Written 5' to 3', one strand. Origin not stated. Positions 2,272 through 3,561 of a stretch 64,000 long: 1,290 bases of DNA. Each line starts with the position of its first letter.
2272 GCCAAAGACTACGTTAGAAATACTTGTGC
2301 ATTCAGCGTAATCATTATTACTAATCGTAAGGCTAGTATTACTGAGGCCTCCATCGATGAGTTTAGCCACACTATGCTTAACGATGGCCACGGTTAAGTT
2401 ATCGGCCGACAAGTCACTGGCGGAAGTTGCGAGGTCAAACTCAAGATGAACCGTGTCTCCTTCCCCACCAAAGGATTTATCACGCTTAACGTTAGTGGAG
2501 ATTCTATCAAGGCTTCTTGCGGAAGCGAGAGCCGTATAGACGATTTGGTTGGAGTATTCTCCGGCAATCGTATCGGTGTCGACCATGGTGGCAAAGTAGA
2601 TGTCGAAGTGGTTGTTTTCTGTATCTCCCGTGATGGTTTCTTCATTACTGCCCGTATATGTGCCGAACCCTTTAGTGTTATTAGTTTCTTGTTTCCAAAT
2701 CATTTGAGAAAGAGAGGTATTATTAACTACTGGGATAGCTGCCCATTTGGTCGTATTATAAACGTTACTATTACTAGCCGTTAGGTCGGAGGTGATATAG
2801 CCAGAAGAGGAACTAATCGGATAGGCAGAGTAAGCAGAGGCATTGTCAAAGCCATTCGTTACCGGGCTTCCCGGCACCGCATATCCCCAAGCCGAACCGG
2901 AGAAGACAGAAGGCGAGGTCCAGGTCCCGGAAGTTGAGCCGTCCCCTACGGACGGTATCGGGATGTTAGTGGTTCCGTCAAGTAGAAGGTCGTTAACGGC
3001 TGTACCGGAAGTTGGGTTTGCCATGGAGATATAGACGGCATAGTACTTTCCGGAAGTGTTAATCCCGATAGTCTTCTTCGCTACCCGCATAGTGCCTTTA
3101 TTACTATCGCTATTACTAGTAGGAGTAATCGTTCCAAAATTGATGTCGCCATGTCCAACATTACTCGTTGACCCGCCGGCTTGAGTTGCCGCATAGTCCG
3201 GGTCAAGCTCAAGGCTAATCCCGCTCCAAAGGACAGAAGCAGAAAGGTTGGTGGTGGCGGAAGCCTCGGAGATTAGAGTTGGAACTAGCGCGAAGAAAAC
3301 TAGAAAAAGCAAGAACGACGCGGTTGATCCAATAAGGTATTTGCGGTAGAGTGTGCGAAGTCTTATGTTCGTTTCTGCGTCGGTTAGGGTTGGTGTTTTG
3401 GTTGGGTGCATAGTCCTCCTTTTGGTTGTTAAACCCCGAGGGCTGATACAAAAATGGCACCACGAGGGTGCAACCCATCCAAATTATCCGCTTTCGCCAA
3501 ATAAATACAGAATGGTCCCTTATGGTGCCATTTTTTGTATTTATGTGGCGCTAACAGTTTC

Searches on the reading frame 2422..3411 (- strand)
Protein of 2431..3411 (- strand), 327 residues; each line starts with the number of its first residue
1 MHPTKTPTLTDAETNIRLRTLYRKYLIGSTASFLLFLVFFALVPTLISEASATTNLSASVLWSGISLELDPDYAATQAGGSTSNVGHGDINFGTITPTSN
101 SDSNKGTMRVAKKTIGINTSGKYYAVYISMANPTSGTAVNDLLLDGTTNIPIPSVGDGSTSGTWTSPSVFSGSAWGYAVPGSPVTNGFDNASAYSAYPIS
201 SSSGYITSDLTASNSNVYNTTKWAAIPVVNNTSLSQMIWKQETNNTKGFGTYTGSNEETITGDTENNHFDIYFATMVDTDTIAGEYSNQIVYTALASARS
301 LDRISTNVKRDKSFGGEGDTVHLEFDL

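Call 16: find_homologous_proteins(query=window:2431-3411:-)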
Query seq(327 aa) (327 aa): 4 proteins with E <= 0.001 among 2613 candidates.
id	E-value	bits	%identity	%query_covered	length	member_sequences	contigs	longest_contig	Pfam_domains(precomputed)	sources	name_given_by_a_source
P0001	2.3e-146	505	75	97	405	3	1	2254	-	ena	-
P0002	3.5e-63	232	42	95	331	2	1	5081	-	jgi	-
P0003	2.9e-62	229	41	95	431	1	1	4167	-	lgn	-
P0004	9.8e-51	191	38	96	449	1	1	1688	-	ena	-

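Call 17: find_encoding_contigs(protein=P0001, flank=3000)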
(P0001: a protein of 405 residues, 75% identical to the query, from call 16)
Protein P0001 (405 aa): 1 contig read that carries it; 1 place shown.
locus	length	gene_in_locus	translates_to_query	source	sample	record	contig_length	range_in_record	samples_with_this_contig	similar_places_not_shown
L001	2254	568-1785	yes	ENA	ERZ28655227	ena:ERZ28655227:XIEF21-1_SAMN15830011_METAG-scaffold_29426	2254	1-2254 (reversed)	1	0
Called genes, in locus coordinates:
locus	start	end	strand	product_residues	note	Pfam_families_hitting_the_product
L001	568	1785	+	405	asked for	-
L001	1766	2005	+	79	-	PF00327:Ribosomal_L30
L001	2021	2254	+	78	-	?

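Call 18: find_encoding_contigs(protein=P0002, flank=3000)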
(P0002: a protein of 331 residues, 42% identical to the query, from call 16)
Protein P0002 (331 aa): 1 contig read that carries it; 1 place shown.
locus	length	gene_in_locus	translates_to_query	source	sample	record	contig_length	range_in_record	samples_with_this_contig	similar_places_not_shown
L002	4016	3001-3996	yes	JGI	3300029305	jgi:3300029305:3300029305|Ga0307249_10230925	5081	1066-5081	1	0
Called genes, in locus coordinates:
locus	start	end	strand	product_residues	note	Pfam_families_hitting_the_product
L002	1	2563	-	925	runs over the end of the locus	PF20464:MmeI_N, PF20465:MmeI_hel, PF20473:MmeI_Mtase, PF07669:Eco57I (weak), PF20466:MmeI_TRD, PF20467:MmeI_C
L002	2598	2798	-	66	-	PF13443:HTH_26, PF01381:HTH_3 (weak)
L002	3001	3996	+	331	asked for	-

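Call 19: find_encoding_contigs(protein=P0003, flank=3000)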
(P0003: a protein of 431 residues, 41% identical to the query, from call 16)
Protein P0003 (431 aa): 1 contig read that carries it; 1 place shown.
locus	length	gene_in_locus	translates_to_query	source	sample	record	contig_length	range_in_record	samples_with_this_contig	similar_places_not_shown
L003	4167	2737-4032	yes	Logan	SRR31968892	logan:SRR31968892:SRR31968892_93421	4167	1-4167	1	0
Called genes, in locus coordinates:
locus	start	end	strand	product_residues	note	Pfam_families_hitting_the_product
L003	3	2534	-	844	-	?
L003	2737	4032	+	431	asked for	-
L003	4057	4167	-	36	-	?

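Call 20: find_encoding_contigs(protein=P0004, flank=3000)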
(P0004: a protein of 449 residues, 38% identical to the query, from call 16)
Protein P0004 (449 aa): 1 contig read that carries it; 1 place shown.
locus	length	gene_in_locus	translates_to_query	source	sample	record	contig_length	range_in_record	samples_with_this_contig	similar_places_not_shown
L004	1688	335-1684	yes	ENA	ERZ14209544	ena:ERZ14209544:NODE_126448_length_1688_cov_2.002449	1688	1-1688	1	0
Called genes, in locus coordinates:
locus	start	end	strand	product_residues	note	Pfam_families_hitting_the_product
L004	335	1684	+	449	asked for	-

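Call 27: find_related_loci(query=A2, collection=genome_contigs, flank=2500)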
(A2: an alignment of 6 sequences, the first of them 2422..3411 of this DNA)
Query A2 (330 aa) in genome_contigs; peptide patterns used: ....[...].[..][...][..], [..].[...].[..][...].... (x = any residue, [..] = any of these).
83 stretches matched a pattern; 8 encode a relative of the query (tblastn E <= 1e-3); 8 distinct loci.
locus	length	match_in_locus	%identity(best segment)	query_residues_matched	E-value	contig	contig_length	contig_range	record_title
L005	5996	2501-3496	74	3-330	3e-157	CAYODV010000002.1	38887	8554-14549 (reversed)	MAG TPA_asm: uncultured Candidatus Saccharibacteria bacterium isolate SRP278969_co2_356 genome assembly, contig: NODE_69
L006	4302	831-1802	44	2-329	9e-76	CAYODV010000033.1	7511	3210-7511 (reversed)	MAG TPA_asm: uncultured Candidatus Saccharibacteria bacterium isolate SRP278969_co2_356 genome assembly, contig: NODE_13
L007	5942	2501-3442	45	13-330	8e-74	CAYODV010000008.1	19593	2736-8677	MAG TPA_asm: uncultured Candidatus Saccharibacteria bacterium isolate SRP278969_co2_356 genome assembly, contig: NODE_26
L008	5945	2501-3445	43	1-330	4e-68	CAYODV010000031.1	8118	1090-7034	MAG TPA_asm: uncultured Candidatus Saccharibacteria bacterium isolate SRP278969_co2_356 genome assembly, contig: NODE_12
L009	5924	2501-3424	45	23-330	8e-68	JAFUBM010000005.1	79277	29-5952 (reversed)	Candidatus Saccharibacteria bacterium isolate RGIG4343 Roe_deer_Jejunum-1__c35251, whole genome shotgun sequence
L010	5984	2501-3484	41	5-327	2e-66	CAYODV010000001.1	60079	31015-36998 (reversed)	MAG TPA_asm: uncultured Candidatus Saccharibacteria bacterium isolate SRP278969_co2_356 genome assembly, contig: NODE_26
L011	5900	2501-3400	39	16-325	4e-54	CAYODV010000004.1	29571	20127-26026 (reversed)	MAG TPA_asm: uncultured Candidatus Saccharibacteria bacterium isolate SRP278969_co2_356 genome assembly, contig: NODE_12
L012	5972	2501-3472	42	2-327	1e-69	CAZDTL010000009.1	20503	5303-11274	MAG TPA_asm: uncultured Candidatus Saccharibacteria bacterium isolate SRP278969_co1_256 genome assembly, contig: NODE_30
